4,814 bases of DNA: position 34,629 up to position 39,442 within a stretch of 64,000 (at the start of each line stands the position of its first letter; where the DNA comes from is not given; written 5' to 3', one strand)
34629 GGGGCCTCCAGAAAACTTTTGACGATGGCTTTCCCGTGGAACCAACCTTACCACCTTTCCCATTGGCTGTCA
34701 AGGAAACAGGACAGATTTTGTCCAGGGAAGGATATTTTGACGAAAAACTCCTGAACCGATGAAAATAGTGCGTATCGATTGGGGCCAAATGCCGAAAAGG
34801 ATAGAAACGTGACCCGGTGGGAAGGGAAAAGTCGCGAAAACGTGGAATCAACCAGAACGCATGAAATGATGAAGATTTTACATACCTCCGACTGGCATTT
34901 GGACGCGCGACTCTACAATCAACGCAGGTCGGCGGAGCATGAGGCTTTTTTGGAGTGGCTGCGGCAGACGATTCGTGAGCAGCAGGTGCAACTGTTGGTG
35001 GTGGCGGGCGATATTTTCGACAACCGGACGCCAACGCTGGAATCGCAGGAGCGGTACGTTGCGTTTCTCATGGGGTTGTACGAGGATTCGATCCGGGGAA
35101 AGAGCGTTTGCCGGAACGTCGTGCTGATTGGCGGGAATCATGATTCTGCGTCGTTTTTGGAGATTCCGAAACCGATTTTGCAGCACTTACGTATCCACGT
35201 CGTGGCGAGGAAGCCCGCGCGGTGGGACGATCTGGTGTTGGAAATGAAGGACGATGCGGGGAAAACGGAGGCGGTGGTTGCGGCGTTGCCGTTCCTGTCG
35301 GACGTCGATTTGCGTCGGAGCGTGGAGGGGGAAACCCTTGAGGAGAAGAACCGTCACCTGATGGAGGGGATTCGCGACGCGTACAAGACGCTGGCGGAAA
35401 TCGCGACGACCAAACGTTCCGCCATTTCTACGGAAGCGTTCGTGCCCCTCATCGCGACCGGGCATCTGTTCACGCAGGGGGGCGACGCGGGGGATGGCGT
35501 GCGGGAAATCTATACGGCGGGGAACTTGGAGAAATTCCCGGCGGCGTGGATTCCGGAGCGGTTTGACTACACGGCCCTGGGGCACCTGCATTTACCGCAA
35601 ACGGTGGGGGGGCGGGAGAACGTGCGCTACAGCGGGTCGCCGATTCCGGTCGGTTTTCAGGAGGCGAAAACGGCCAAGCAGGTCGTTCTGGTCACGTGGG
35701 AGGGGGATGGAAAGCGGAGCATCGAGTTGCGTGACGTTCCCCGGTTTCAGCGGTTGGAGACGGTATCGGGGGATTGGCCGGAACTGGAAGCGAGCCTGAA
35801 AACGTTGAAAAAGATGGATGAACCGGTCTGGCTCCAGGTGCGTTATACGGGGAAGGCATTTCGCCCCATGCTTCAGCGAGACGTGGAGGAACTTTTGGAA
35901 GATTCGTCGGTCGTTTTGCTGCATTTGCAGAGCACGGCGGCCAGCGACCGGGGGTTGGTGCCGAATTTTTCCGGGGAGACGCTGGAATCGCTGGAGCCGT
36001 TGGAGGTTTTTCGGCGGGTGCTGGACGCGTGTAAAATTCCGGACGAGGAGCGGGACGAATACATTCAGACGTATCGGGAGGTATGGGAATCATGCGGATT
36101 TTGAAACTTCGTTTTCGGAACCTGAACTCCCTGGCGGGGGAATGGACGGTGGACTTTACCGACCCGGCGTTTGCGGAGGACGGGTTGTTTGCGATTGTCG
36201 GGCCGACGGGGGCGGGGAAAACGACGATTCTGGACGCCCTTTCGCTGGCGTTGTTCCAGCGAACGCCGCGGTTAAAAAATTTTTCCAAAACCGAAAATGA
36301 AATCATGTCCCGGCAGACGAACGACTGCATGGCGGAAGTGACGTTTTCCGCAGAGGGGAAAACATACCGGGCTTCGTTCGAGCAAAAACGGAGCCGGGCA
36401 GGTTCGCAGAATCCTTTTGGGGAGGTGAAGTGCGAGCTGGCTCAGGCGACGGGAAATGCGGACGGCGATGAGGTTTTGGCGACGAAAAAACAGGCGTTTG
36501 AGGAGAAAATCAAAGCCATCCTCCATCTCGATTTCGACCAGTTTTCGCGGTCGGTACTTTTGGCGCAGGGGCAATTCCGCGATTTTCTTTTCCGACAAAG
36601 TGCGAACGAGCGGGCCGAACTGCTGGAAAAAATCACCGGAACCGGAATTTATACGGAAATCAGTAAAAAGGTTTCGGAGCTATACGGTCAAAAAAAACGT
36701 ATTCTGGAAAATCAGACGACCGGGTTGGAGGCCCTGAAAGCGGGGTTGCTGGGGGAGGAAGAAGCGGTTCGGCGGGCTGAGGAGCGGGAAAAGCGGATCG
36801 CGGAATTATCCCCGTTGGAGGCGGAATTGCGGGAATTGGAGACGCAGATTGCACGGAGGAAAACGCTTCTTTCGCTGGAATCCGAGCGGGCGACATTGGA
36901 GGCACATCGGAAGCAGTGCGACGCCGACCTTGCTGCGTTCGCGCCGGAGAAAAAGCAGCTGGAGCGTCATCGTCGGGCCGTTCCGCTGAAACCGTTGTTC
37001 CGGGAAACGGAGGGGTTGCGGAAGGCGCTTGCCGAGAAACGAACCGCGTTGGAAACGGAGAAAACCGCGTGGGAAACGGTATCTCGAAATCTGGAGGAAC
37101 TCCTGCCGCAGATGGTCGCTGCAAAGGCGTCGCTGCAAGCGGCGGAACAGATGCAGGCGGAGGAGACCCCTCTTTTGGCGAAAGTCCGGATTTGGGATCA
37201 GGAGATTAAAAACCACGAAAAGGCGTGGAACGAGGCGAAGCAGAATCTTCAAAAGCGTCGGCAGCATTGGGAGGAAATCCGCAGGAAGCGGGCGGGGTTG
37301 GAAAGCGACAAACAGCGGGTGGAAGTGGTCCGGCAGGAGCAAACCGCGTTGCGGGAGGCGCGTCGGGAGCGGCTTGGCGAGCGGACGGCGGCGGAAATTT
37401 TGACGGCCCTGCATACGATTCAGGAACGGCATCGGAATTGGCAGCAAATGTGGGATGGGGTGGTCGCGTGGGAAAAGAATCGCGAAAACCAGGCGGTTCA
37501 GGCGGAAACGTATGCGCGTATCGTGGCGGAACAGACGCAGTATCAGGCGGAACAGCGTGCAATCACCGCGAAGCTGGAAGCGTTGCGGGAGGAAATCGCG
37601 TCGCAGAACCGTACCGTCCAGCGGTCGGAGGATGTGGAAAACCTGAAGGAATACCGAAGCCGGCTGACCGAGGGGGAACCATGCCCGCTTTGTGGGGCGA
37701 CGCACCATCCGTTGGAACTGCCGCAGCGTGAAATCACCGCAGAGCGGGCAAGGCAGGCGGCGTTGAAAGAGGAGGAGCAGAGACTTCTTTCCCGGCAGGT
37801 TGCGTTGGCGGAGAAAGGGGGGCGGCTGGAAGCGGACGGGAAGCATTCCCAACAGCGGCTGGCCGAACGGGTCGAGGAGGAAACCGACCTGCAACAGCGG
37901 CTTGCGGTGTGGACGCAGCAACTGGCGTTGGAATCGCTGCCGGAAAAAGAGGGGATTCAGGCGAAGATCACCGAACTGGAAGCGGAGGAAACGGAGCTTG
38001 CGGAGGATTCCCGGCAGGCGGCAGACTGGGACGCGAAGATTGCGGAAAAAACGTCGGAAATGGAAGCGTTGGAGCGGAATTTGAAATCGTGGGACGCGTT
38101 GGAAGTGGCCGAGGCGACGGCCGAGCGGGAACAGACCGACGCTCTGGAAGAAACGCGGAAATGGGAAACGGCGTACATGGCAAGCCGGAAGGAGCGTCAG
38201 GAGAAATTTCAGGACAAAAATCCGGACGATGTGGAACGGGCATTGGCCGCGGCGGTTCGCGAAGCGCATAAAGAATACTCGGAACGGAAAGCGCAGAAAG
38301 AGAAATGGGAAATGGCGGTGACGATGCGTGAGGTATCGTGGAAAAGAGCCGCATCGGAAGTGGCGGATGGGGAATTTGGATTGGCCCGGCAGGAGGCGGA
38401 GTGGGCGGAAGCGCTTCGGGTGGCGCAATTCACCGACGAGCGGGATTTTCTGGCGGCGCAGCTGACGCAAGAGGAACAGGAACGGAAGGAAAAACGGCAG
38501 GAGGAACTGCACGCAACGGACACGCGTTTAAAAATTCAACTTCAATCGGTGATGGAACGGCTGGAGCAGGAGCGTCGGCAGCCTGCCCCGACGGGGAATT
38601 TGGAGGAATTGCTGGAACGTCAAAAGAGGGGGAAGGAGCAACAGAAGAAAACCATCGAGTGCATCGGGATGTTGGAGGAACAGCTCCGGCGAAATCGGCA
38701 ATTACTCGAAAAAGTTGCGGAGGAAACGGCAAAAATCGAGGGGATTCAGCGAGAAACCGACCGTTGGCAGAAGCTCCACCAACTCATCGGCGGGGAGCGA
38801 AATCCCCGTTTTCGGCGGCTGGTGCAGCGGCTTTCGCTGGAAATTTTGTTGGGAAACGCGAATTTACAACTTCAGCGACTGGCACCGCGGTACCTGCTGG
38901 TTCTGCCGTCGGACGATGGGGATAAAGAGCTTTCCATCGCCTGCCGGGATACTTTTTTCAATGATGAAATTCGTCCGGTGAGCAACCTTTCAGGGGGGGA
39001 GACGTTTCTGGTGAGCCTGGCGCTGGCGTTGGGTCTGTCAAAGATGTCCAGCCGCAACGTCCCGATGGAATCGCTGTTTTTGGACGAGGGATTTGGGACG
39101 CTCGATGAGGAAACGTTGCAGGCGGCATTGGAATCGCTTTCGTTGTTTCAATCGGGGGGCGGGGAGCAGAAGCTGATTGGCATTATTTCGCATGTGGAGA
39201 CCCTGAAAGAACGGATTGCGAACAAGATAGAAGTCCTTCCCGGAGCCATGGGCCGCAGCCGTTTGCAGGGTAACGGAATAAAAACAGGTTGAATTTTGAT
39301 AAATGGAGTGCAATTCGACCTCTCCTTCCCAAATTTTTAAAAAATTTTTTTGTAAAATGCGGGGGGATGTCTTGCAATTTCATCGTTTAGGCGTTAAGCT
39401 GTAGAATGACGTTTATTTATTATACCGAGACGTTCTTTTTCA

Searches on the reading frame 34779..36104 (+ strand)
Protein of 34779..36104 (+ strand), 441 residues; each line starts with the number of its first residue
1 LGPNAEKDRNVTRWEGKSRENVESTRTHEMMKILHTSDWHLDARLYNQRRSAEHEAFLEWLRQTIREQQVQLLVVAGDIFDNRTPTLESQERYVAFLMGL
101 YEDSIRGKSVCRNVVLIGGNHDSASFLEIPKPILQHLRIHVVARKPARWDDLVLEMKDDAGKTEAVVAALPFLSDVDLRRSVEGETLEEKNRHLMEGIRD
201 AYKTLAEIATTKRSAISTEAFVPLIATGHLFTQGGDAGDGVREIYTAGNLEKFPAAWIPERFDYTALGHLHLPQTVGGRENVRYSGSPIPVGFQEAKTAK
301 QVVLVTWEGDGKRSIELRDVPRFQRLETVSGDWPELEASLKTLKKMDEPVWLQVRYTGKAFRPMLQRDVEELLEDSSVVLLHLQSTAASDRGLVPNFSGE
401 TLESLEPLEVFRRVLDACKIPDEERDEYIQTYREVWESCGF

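Call 12: search_protein_families(library=pfam, proteins=[window:34779-36104:+], max_evalue=0.01)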
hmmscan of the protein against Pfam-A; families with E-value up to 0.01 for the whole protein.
window:34779-36104:+ (441 aa): 3 families
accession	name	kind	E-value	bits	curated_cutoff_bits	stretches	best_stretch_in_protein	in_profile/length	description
PF12320.13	SbcD_C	-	4.8e-14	53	24.4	1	322-416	1-91/94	Type 5 capsule protein repressor C-terminal domain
PF00149.33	Metallophos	-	2.1e-12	48.3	21.5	1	31-130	1-72/191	Calcineurin-like phosphoesterase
PF12850.12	Metallophos_2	-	0.00071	20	27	0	31-122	1-59/154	Calcineurin-like phosphoesterase superfamily domain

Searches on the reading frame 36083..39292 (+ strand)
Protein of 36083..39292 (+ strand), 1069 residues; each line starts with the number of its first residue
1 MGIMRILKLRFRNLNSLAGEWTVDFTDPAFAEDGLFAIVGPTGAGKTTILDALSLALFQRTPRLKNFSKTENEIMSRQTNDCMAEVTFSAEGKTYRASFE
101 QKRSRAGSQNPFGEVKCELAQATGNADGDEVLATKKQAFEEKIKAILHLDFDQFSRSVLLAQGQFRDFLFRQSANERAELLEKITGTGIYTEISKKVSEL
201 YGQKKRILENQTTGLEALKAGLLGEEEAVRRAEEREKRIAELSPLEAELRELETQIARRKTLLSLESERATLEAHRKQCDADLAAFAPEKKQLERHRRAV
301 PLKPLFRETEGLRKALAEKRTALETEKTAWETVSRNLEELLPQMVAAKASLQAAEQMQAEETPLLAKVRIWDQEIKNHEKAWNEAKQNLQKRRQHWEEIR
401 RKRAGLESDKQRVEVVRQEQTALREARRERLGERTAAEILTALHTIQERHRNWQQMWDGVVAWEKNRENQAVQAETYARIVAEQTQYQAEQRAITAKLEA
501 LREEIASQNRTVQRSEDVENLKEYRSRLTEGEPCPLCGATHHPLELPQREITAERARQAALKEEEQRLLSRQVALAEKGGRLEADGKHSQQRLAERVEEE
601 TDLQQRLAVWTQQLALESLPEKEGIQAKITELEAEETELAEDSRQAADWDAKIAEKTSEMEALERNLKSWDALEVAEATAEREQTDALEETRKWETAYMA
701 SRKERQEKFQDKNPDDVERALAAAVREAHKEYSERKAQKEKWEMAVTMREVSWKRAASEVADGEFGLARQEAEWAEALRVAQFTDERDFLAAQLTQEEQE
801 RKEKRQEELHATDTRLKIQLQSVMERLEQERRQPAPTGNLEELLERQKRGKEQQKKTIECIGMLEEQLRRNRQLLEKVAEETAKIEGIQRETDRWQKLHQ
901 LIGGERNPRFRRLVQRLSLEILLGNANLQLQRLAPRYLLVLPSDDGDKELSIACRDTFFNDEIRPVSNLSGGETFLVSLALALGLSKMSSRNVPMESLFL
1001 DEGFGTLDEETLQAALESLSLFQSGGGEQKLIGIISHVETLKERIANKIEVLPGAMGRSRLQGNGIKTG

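Call 12: search_protein_families(library=pfam, proteins=[window:36083-39292:+], max_evalue=0.01)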
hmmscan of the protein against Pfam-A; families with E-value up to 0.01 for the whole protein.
window:36083-39292:+ (1069 aa): 6 families
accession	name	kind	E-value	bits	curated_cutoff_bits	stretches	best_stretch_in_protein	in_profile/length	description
PF13476.12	AAA_23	-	5.8e-24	86.3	27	1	8-256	1-200/201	AAA domain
PF13558.12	SbcC_Walker_B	-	9.9e-10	39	27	1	964-1019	28-88/90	SbcC/RAD50-like, Walker B motif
PF13555.12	AAA_29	-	7.5e-06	26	27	1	26-60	15-49/61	P-loop containing region of AAA domain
PF13175.12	AAA_15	-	0.00052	20.2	32.1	1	4-426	1-256/374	AAA ATPase domain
PF13304.12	AAA_21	-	0.0006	20.4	27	1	35-90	1-62/304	AAA domain, putative AbiEii toxin, Type IV TA system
PF02463.25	SMC_N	-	0.0016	18.3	40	1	32-1020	23-184/220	RecF/RecN/SMC N terminal domain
